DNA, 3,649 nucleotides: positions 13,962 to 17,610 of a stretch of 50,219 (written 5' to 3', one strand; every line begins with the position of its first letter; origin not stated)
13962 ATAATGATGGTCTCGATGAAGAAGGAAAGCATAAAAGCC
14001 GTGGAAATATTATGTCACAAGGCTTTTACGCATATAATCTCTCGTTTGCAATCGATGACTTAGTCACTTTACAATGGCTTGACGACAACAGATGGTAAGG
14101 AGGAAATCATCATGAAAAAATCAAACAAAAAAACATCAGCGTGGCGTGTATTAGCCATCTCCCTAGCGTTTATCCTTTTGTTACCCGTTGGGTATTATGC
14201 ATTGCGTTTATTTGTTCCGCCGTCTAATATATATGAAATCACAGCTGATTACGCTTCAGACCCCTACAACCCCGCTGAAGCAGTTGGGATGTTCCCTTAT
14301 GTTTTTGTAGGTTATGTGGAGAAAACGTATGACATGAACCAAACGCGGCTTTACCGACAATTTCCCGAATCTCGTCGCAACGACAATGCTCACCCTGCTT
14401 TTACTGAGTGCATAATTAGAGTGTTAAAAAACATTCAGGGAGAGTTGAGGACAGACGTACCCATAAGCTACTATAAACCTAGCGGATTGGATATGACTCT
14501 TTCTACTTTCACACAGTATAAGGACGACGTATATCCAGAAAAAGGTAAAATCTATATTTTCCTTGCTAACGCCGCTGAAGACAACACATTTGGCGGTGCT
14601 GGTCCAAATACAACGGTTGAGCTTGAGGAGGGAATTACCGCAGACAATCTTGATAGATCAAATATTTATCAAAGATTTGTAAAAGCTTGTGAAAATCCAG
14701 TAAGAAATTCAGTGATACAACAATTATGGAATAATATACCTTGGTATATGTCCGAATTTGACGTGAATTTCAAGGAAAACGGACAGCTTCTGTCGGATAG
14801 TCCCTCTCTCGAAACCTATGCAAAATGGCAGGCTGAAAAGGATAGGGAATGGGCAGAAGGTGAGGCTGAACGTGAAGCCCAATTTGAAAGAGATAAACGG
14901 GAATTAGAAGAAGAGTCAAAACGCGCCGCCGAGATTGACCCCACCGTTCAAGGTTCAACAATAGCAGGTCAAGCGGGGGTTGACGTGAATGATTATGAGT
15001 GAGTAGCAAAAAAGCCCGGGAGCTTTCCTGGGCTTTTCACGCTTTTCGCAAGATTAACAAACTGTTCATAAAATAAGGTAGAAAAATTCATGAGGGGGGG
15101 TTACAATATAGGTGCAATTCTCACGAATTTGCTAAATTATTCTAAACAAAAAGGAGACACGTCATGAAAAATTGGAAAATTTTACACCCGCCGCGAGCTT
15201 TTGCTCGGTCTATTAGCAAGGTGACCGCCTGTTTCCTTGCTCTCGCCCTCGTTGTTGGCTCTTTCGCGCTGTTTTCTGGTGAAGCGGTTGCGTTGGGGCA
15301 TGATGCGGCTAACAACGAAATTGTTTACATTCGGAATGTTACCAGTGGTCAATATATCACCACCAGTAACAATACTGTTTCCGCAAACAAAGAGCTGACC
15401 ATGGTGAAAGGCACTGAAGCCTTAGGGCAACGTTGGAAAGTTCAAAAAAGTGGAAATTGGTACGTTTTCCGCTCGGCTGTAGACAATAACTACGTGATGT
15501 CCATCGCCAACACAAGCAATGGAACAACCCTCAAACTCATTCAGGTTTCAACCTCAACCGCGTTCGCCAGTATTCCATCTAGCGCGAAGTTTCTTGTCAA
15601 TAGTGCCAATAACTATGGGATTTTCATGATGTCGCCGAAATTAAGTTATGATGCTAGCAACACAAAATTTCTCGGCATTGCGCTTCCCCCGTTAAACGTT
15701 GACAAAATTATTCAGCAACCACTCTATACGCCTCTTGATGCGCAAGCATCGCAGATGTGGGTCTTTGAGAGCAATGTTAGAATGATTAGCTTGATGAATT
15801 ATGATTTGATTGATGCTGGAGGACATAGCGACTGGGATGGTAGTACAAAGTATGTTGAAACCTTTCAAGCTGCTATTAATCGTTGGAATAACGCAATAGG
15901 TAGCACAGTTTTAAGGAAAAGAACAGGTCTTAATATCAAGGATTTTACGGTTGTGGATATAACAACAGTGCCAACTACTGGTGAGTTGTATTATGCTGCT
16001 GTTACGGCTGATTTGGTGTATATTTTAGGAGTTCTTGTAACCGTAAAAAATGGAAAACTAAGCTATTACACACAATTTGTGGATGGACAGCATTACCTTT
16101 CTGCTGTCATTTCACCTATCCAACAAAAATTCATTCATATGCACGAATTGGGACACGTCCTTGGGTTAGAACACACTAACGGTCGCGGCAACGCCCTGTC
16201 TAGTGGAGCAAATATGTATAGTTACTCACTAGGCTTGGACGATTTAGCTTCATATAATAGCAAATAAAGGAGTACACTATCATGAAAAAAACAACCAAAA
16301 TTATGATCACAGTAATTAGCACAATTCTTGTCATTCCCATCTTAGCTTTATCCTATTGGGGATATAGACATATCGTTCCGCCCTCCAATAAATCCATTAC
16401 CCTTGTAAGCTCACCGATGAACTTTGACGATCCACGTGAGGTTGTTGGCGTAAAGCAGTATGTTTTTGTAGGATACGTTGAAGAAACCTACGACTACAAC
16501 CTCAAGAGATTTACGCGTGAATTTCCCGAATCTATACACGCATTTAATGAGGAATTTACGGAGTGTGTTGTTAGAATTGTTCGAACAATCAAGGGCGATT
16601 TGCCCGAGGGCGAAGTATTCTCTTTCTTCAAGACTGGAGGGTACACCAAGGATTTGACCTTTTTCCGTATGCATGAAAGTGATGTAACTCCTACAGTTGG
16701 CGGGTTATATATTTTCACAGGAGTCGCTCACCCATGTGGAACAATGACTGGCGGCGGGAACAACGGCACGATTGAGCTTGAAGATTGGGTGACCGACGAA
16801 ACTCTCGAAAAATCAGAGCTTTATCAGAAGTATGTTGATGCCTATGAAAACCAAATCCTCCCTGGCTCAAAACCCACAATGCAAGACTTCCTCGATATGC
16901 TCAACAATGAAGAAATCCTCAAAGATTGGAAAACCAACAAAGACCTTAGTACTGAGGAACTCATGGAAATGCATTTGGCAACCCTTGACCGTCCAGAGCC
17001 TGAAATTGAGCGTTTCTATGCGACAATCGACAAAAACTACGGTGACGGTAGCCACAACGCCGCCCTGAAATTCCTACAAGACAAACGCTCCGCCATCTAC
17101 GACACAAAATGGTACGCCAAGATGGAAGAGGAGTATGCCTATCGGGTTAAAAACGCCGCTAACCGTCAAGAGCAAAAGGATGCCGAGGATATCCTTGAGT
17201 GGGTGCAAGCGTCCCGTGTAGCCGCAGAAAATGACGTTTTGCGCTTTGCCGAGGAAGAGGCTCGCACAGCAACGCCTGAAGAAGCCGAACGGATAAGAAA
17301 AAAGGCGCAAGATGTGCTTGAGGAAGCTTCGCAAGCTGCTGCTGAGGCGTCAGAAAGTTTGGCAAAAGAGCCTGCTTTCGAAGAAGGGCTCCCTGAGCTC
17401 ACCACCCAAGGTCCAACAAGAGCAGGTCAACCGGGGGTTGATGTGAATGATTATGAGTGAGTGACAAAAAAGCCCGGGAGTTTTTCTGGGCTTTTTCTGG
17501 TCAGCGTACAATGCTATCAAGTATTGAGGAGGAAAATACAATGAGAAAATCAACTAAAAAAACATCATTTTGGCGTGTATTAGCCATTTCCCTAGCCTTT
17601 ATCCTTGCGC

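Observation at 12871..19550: Undescribed paralogous array: secreted lectin-metzincin proteases coupled to outward-facing membrane-anchored partner proteins, with extra orphan partners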

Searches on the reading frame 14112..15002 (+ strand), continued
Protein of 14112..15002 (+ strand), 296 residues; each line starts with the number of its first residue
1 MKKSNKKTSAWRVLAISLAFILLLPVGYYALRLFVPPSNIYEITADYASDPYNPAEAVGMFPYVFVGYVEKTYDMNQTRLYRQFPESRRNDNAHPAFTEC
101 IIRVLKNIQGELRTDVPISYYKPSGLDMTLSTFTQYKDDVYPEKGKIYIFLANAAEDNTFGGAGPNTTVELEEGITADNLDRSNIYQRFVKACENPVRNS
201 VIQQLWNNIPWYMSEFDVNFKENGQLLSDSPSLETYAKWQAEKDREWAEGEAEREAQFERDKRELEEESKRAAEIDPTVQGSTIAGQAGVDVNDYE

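Call 98: fold_search(model_id=the predicted structure, library=viral)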
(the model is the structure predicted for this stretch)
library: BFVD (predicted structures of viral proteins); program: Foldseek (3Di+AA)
matches with E <= 10: 162; with E <= 0.001: 0
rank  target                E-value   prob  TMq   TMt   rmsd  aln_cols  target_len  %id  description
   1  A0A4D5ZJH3            5.4e-02  0.15  0.14  0.14  22.2       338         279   11  (no name in the UniProt tables at hand)
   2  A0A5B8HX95            5.8e-02  0.80  0.19  0.39   6.2       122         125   12  Cold-shock DNA-binding domain protein [Mimiviridae sp. ChoanoV1]
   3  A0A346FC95            6.1e-02  0.10  0.12  0.15  18.4       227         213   10  Uncharacterized protein [Mycobacterium phage Thonko]
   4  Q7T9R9                7.8e-02  0.94  0.21  0.18   6.0       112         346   12  Lef-3 [Adoxophyes orana granulovirus]
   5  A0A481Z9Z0            8.2e-02  0.25  0.22  0.21  19.0       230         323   10  Uncharacterized protein [Pithovirus LCPAC302]
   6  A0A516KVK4            9.9e-02  0.20  0.19  0.27  14.9       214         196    9  (no name in the UniProt tables at hand)
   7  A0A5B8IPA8            1.0e-01  0.66  0.18  0.10   5.5       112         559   13  Uncharacterized protein [Mimiviridae sp. ChoanoV1]
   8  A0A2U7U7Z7            1.3e-01  0.21  0.15  0.17  17.2       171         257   10  Uncharacterized protein [Pandoravirus quercus]
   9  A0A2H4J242            1.6e-01  0.23  0.15  0.17   9.8       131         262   12  S1 motif domain-containing protein [uncultured Caudovirales phage]
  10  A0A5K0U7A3            2.0e-01  0.11  0.13  0.20  22.1       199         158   11  Uncharacterized protein [Yasminevirus sp. GU-2018]
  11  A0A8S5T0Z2            2.0e-01  0.11  0.20  0.21  20.4       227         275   11  Uncharacterized protein [Siphoviridae sp. ctiJm4]
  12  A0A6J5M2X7            2.1e-01  0.54  0.22  0.07   6.6       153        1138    8  DnaE DNA polymerase III, alpha subunit [uncultured Caudovirales phage]
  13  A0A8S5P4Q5            2.3e-01  0.47  0.22  0.15   5.3       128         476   10  RING finger family 1 protein [Siphoviridae sp. ctkyp1]
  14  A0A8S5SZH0            2.6e-01  0.20  0.17  0.38  16.9       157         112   16  CSD domain-containing protein [Podoviridae sp. ctxqo3]
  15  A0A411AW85            2.9e-01  0.14  0.17  0.19  22.2       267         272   12  Uncharacterized protein [Pantoea phage vB_PagM_LIET2]
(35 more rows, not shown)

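Call 100: search_protein_families(library=pfam, proteins=[L008:308-775:+, L013:6677-7891:+], max_evalue=0.00001)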
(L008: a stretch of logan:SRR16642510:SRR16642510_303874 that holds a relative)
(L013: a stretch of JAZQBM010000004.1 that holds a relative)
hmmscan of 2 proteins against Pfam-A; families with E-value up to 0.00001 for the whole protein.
L008:308-775:+ (156 aa): 0 families

L013:6677-7891:+ (405 aa): 1 family
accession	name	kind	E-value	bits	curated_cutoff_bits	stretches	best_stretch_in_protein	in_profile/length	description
PF00654.25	Voltage_CLC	-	9e-65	219.5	24.8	1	59-388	1-345/346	Voltage gated chloride channel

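Call 101: find_related_loci(query=L112:907-1575:+, collection=viral_contigs, flank=2500)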
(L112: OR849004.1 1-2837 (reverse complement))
Query L112:907-1575:+ (223 aa) in viral_contigs; peptide patterns used: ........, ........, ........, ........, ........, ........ (x = any residue, [..] = any of these).
9 stretches matched a pattern, but none encodes a relative of the query by tblastn (E <= 1e-3).

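Call 102: find_related_loci(query=L112:364-894:+, collection=viral_contigs, flank=2500)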
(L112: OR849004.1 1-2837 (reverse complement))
Query L112:364-894:+ (177 aa) in viral_contigs; peptide patterns used: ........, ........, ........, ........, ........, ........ (x = any residue, [..] = any of these).
26 stretches matched a pattern; 4 encode a relative of the query (tblastn E <= 1e-3); 4 distinct loci.
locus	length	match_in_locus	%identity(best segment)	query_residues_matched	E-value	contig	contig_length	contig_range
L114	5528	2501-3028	64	4-177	6e-69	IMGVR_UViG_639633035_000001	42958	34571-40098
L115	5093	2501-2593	48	126-155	1e-4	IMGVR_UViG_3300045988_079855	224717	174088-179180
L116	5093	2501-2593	48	126-155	1e-4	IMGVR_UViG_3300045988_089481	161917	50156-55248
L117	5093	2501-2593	48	126-155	1e-4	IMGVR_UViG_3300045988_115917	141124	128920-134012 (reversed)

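Call 108: find_encoding_contigs(protein=P0012, flank=3000, max_places=2)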
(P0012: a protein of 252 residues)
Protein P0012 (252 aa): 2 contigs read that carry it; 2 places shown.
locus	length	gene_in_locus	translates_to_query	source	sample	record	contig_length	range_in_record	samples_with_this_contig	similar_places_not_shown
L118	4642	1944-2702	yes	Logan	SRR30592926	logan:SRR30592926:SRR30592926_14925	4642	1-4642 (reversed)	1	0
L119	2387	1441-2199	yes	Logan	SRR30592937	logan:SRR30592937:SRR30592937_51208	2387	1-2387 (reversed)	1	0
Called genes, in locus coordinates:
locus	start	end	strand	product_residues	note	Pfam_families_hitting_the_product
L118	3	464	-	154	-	?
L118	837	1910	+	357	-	PF14200:RicinB_lectin_2, PF00652:Ricin_B_lectin (faint), PF00413:Peptidase_M10 (faint)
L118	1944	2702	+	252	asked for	-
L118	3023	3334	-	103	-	PF06949:DUF1292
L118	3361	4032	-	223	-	-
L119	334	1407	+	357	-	PF14200:RicinB_lectin_2, PF00652:Ricin_B_lectin (faint), PF00413:Peptidase_M10 (faint)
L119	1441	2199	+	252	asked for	-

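Call 109: find_encoding_contigs(protein=P0050, flank=3000, max_places=2)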
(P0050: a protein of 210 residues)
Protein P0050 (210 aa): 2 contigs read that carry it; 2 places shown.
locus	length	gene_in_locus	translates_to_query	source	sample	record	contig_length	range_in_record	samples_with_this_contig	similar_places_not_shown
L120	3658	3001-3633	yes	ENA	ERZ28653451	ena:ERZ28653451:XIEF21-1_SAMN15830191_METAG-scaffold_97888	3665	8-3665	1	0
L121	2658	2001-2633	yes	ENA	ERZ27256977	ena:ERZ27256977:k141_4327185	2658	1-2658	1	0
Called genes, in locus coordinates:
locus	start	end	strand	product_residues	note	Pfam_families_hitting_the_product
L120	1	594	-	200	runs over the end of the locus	?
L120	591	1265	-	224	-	PF02463:SMC_N, PF00005:ABC_tran, PF13304:AAA_21 (faint)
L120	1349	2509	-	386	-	PF02687:FtsX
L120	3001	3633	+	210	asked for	-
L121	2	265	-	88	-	?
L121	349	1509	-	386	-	PF02687:FtsX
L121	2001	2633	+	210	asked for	-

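Call 110: find_encoding_contigs(protein=P0015, flank=3000, max_places=2)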
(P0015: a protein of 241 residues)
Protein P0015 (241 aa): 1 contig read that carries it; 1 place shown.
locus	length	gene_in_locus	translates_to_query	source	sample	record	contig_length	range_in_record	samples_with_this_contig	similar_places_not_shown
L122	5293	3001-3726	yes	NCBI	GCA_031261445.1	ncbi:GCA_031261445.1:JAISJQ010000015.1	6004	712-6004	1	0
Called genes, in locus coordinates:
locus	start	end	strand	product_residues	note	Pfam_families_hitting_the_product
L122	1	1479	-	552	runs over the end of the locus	PF00270:DEAD, PF04851:ResIII, PF00271:Helicase_C, PF25399:DeaD_dimer, PF03880:DbpA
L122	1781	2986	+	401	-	PF14200:RicinB_lectin_2 (weak)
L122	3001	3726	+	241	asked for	-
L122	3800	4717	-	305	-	PF09924:LPG_synthase_C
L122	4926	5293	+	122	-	?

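Call 111: find_encoding_contigs(protein=P0023, flank=3000, max_places=2)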
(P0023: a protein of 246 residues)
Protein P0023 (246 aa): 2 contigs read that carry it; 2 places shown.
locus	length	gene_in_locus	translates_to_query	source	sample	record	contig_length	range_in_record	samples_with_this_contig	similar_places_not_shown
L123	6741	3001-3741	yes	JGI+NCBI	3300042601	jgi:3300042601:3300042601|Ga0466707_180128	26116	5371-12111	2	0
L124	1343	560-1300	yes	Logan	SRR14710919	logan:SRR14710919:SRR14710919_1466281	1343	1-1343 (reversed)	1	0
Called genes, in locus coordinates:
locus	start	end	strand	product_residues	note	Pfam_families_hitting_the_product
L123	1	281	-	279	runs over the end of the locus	PF03446:NAD_binding_2 (weak), PF03807:F420_oxidored (weak), PF02153:PDH_N, PF20463:PDH_C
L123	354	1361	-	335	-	PF18152:DAHP_snth_FXD, PF00793:DAHP_synth_1, PF03102:NeuB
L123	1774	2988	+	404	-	PF14200:RicinB_lectin_2 (faint)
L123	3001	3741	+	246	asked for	-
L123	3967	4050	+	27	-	-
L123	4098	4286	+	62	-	PF00830:Ribosomal_L28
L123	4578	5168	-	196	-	PF01195:Pept_tRNA_hydro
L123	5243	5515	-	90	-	PF02498:Bro-N (weak)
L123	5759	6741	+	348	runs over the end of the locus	PF00266:Aminotran_5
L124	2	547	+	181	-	?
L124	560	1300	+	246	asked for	-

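Call 112: find_encoding_contigs(protein=P0020, flank=3000, max_places=2)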
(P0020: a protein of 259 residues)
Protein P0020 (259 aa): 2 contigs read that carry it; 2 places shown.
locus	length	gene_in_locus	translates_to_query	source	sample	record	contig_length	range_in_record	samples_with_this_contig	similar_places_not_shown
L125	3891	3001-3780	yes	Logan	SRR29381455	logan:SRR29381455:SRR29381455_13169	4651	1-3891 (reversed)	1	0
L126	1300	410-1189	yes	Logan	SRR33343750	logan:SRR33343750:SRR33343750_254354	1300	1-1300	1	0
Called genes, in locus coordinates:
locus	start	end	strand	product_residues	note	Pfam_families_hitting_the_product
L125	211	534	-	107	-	PF12844:HTH_19, PF13560:HTH_31, PF01381:HTH_3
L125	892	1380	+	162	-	PF02481:DNA_processg_A (weak), PF06908:YpsA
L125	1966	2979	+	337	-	PF14200:RicinB_lectin_2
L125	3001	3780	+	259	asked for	-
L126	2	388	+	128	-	?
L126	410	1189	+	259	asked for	-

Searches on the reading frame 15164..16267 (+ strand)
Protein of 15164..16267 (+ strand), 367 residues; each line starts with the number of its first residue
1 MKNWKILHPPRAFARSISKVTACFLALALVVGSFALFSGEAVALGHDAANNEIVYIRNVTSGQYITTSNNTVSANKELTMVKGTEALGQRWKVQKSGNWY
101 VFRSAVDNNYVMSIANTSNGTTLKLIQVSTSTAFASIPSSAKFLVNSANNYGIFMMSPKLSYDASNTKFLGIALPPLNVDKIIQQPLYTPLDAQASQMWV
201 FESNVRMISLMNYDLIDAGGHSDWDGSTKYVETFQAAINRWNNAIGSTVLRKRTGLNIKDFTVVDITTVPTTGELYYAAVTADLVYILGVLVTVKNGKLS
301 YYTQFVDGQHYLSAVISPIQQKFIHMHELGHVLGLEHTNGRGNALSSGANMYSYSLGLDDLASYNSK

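Call 3: search_protein_families(library=pfam, proteins=[window:15164-16267:+], max_evalue=1)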
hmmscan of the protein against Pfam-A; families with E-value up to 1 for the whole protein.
window:15164-16267:+ (367 aa): 9 families
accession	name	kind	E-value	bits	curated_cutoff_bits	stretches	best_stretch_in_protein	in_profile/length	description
PF14200.12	RicinB_lectin_2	-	1.1e-05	26.4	25.6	1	51-124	12-87/89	Ricin-type beta-trefoil lectin domain-like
PF00413.30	Peptidase_M10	-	0.00046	20.5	24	1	321-346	108-133/159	Matrixin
PF10462.15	Peptidase_M66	-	0.0094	15.4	20.6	1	316-354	187-222/306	Peptidase M66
PF13688.12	Reprolysin_5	-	0.04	14.6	27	1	312-342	132-162/196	Metallo-peptidase family M12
PF05506.17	PLipase_C_C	-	0.048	15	24.4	1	67-113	31-76/80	Bacterial phospholipase C, C-terminal domain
PF24208.1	Beta-tre_PLH30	-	0.14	12.6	27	1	56-130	3-75/130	Endo-acting ulvan lyase beta-trefoil domain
PF16313.11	DUF4953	-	0.16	11.6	24.2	1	322-338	14-30/316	Met-zincin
PF12044.14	Metallopep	-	0.78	8.7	27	0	325-339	318-332/427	Putative peptidase family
PF13582.12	Reprolysin_3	-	0.96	10.4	22.4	1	317-338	107-123/123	Metallo-peptidase family M12B Reprolysin-like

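Call 4: search_protein_families(library=ncbifam, proteins=[window:15164-16267:+], max_evalue=1)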
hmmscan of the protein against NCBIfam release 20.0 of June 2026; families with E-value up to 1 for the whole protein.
window:15164-16267:+ (367 aa): 2 families
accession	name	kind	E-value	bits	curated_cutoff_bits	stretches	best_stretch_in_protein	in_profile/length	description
NF033823.0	archmetzin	subfamily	0.026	14.5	145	1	325-338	126-139/170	archaemetzincin family Zn-dependent metalloprotease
NF041905.1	MXAN_2677_2678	equivalog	0.055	12.5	250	1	326-348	189-211/283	myxosortase-dependent metalloprotease, MXAN_2677/MXAN_2678 family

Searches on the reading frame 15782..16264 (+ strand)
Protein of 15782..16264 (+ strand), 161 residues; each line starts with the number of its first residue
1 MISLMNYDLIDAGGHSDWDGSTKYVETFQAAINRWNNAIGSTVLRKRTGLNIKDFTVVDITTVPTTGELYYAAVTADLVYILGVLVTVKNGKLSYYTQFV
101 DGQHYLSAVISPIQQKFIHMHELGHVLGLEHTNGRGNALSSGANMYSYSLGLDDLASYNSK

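Call 18: find_homologous_proteins(query=window:15782-16264:+, max_evalue=0.001)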
Query seq(161 aa): 40 candidates shared short words with the query, none scored E <= 0.001.

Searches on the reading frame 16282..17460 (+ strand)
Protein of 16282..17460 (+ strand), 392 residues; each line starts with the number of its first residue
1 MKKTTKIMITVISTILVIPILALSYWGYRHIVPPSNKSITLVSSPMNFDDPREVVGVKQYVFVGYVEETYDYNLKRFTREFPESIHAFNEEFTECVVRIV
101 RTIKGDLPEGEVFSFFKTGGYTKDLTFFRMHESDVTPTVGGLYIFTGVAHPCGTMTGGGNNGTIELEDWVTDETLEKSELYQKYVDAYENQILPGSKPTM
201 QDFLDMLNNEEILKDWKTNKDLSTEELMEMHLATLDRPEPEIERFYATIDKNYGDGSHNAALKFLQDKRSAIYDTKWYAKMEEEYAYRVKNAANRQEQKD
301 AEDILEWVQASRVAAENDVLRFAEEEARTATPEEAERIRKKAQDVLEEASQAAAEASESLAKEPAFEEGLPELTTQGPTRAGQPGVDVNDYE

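Call 3: search_protein_families(library=pfam, proteins=[window:16282-17460:+], max_evalue=1)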
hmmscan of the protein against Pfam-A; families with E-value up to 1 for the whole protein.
window:16282-17460:+ (392 aa): 2 families
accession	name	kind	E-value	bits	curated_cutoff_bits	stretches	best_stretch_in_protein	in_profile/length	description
PF19466.4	DUF6003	-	0.005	17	35.4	1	298-339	29-70/140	Family of unknown function (DUF6003)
PF17062.10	Osw5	-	0.23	12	30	1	7-25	12-30/70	Outer spore wall 5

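Call 4: search_protein_families(library=ncbifam, proteins=[window:16282-17460:+], max_evalue=1)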
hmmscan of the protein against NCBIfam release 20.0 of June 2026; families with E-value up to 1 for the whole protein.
window:16282-17460:+ (392 aa): 3 families
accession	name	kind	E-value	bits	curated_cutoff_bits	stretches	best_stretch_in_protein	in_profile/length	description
TIGR02933.1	nifM_nitrog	equivalog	0.13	12.1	168.2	1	287-378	9-100/256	nitrogen fixation protein NifM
NF011441.0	PRK14869.1-3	equivalog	0.17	10.4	753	1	177-214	117-154/548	putative manganese-dependent inorganic diphosphatase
NF041495.1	MobB_relaxase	equivalog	0.26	11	200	1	236-315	87-160/267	MobB family relaxase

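Call 95: search_protein_families(library=phrogs, proteins=[window:16282-17460:+], max_evalue=0.01)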
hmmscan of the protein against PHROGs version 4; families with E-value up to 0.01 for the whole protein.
window:16282-17460:+ (392 aa): 1 family
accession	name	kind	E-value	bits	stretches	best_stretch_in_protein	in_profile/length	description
phrog_33312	-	unknown function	0.0029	18.3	1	297-353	120-173/277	-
